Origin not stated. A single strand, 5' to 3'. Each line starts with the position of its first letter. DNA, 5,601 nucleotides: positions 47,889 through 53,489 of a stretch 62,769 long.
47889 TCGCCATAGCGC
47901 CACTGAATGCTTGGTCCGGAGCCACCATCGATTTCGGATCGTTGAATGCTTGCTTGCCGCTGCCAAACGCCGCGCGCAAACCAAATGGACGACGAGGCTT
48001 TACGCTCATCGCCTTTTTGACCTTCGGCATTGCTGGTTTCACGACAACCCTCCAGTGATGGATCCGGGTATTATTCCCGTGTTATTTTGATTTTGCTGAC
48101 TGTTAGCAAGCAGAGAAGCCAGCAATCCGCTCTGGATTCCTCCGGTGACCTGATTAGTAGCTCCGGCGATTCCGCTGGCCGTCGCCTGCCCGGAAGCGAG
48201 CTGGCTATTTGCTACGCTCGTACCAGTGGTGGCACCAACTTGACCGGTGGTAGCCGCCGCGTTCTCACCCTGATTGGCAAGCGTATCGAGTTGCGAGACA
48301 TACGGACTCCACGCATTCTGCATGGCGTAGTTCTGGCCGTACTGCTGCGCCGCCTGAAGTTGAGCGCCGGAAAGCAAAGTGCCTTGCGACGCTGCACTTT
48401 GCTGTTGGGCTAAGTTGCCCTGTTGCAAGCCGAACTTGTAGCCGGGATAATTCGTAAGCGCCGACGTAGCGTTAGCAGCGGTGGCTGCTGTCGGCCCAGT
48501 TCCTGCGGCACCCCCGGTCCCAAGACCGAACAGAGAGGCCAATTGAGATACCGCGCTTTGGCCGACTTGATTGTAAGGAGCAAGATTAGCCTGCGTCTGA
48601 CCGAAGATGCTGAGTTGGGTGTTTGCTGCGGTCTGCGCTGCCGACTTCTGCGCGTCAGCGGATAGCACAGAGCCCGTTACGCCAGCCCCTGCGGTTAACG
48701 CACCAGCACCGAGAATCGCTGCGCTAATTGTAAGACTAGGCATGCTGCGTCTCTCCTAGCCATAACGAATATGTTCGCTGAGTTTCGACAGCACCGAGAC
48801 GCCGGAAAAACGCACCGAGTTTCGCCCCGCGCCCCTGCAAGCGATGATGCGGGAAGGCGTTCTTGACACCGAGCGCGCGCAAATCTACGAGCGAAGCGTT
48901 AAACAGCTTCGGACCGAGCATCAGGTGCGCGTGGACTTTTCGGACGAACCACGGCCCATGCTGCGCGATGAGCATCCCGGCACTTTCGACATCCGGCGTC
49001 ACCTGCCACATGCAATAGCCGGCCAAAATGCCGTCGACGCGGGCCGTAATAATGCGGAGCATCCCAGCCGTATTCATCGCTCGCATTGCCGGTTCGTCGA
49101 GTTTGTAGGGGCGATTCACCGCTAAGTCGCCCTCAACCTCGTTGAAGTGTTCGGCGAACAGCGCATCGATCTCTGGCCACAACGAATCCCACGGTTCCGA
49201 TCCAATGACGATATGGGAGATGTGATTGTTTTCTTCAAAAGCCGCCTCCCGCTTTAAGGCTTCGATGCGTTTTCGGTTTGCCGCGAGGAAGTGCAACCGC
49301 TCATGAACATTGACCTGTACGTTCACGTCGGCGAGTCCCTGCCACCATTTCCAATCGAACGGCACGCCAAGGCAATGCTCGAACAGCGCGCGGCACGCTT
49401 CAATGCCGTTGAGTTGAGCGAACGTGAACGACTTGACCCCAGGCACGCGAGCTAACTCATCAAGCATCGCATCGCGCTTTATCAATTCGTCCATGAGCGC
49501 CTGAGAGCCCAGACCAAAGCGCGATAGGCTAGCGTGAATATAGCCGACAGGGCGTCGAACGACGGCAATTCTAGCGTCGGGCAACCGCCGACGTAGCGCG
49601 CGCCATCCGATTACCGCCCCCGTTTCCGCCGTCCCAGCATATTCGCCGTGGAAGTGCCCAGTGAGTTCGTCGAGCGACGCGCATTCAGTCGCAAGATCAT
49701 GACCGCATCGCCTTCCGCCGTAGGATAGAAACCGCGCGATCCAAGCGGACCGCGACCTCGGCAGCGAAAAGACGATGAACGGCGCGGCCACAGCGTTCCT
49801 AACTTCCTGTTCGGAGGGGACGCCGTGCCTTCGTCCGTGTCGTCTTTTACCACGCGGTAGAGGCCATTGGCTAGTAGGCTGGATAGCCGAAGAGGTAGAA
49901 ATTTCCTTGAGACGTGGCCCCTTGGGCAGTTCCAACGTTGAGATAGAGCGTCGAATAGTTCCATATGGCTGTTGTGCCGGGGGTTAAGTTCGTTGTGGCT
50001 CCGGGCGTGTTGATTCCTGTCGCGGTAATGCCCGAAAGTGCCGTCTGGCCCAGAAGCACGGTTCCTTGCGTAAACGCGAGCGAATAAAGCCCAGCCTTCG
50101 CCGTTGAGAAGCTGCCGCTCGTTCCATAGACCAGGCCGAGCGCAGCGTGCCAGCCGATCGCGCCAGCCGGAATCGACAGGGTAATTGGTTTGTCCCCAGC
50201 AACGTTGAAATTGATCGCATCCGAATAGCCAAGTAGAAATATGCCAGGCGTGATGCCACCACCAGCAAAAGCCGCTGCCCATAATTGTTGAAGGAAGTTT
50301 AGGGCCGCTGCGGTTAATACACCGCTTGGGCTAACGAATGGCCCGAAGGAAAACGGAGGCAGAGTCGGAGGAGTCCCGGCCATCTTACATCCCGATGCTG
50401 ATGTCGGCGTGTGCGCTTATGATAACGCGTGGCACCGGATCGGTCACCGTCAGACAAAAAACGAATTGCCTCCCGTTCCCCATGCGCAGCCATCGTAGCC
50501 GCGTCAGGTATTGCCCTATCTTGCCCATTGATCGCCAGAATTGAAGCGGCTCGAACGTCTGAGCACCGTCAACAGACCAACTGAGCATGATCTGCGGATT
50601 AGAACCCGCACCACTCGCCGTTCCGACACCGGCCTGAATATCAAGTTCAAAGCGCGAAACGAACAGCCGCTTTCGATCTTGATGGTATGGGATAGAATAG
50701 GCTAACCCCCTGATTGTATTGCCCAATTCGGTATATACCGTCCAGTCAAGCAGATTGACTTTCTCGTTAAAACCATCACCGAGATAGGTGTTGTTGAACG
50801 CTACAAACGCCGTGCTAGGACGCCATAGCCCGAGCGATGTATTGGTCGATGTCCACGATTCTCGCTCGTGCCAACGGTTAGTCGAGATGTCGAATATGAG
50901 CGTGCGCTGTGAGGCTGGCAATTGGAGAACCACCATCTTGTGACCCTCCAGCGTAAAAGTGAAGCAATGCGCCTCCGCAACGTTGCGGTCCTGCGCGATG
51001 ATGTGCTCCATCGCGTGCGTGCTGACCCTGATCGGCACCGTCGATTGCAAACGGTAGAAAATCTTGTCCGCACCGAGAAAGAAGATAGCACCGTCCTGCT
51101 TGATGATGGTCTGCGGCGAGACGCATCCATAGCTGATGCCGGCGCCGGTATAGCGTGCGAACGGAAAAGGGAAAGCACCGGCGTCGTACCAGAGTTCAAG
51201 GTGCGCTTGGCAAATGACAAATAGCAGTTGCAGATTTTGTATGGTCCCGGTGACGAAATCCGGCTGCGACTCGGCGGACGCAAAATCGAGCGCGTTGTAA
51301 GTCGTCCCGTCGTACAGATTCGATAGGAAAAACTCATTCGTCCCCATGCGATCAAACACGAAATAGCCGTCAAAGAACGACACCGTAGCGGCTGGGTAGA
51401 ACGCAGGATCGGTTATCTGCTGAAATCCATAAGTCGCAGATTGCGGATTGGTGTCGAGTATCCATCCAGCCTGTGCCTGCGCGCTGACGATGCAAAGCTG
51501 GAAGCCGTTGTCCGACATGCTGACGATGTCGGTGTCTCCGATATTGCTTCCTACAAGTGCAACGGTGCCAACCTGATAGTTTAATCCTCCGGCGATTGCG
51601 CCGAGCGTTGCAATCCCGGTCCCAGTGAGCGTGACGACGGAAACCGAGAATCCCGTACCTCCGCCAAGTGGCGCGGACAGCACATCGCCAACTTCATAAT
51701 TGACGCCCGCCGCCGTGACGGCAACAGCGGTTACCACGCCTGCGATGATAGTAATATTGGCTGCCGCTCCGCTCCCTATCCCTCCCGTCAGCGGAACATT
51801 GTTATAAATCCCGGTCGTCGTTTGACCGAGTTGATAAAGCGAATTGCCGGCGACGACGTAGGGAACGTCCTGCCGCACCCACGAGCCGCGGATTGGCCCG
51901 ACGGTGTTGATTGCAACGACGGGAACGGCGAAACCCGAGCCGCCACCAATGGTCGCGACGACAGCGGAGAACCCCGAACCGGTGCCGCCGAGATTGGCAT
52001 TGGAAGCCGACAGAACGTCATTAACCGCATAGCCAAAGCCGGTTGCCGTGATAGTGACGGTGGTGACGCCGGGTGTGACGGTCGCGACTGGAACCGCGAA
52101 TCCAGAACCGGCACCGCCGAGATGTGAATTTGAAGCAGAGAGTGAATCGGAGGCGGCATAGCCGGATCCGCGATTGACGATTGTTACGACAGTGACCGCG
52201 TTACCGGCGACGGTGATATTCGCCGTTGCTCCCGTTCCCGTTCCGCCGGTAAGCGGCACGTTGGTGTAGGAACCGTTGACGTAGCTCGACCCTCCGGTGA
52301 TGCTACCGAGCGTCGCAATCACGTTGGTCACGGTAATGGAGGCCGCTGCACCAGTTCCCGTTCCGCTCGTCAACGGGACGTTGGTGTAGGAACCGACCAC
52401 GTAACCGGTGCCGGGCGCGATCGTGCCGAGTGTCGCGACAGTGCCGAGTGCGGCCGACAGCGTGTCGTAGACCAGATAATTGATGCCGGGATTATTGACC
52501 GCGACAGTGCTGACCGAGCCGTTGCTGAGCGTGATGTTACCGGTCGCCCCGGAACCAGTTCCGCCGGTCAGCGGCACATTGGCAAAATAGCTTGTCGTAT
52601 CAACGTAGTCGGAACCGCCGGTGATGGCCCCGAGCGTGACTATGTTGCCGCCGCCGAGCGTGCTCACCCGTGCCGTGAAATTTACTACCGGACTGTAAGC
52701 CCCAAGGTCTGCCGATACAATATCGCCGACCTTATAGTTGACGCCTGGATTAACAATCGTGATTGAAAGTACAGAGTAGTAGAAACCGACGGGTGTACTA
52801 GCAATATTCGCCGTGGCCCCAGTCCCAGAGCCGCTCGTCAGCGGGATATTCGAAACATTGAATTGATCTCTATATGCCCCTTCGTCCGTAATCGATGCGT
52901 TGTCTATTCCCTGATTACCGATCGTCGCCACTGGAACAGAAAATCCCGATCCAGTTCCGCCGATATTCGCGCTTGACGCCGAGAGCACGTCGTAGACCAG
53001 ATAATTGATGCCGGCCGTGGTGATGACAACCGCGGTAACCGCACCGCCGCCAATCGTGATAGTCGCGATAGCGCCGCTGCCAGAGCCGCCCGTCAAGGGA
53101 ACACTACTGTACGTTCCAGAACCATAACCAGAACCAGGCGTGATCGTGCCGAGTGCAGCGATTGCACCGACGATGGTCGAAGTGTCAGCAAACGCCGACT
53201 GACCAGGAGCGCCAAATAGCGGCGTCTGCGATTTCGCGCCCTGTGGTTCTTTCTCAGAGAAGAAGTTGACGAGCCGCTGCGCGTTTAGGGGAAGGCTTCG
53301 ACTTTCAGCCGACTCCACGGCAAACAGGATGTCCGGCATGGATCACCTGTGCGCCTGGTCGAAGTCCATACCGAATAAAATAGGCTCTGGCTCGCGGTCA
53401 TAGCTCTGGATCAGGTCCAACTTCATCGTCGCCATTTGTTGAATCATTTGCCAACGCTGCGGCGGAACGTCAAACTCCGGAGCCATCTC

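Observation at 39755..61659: Five large fibre-like late proteins carry Sec signal peptides and paired cysteines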

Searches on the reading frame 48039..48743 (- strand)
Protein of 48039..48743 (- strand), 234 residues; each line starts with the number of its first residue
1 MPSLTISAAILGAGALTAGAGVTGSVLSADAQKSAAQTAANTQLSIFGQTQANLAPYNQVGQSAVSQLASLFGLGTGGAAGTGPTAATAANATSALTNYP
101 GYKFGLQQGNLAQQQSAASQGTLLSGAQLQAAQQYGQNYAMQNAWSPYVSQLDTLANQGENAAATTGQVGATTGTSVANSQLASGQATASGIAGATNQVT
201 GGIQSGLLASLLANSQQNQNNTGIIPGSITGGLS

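Call 8: search_protein_families(library=phrogs, proteins=[window:48039-48743:-], max_evalue=0.001)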
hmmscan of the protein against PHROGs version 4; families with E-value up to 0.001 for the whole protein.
window:48039-48743:- (234 aa): 1 family
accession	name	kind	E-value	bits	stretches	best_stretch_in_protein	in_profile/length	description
phrog_598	-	DNA, RNA and nucleotide metabolism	3.6e-24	86.7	1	10-222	11-211/240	DNA ejection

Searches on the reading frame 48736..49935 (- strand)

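Call 8: search_protein_families(library=phrogs, proteins=[window:48736-49935:-], max_evalue=0.001)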
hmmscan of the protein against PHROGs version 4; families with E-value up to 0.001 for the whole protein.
window:48736-49935:- (399 aa): 2 families
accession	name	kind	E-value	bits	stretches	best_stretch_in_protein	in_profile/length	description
phrog_10855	-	other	1.2e-10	42.9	1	53-210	4-156/180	hydrolase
phrog_38824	-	unknown function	1.5e-09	38.9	1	54-224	9-186/196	-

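Call 106: search_protein_families(library=ncbifam, proteins=[window:48736-49935:-], max_evalue=0.01)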
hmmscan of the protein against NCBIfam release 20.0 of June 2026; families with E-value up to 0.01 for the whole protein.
window:48736-49935:- (399 aa): 0 families

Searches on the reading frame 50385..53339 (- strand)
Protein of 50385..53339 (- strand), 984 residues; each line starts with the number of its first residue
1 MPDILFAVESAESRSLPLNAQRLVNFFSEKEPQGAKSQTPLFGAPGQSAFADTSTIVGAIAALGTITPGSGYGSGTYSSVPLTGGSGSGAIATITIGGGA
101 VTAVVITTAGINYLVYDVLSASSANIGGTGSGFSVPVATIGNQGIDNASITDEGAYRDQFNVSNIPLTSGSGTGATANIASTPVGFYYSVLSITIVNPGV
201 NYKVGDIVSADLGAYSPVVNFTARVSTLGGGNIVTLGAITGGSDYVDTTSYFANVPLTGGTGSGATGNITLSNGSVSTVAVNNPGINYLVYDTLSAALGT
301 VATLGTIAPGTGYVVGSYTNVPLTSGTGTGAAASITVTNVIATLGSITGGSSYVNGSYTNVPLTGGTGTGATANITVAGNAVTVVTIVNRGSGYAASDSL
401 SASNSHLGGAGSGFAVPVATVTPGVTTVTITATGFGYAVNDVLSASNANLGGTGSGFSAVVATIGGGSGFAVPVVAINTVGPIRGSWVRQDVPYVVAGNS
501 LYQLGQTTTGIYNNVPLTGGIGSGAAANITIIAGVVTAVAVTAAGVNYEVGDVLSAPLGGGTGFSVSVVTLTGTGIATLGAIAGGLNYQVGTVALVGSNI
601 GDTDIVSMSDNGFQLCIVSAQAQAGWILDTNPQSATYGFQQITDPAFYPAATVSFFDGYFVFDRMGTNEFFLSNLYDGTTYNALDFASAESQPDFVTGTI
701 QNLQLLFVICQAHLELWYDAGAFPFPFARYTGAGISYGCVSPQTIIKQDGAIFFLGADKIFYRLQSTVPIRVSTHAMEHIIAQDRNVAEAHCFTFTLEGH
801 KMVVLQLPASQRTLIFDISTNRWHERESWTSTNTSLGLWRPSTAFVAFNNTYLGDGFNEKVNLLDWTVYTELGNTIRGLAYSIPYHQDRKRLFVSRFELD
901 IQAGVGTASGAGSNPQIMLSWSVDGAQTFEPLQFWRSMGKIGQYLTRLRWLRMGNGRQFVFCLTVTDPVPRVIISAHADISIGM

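Call 8: search_protein_families(library=phrogs, proteins=[window:50385-53339:-], max_evalue=0.001)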
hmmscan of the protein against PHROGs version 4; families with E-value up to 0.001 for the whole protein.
window:50385-53339:- (984 aa): 5 families
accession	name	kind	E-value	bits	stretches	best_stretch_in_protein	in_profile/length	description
phrog_578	-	connector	3.4e-89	300.6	1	591-982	86-471/486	head closure Hc3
phrog_6005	-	head and packaging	1.7e-43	149.5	3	242-463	112-351/1512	virion structural protein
phrog_5342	-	tail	8.9e-22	76.8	2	348-416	2373-2440/3319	tail fiber protein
phrog_32294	-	tail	1.7e-17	62.5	2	365-472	1498-1609/2435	baseplate wedge subunit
phrog_19101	-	unknown function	2.8e-08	33.6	1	916-981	527-591/595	-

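Call 85: search_protein_families(library=pfam, proteins=[window:50385-53339:-], max_evalue=0.01)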
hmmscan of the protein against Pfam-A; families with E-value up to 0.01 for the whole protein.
window:50385-53339:- (984 aa): 0 families
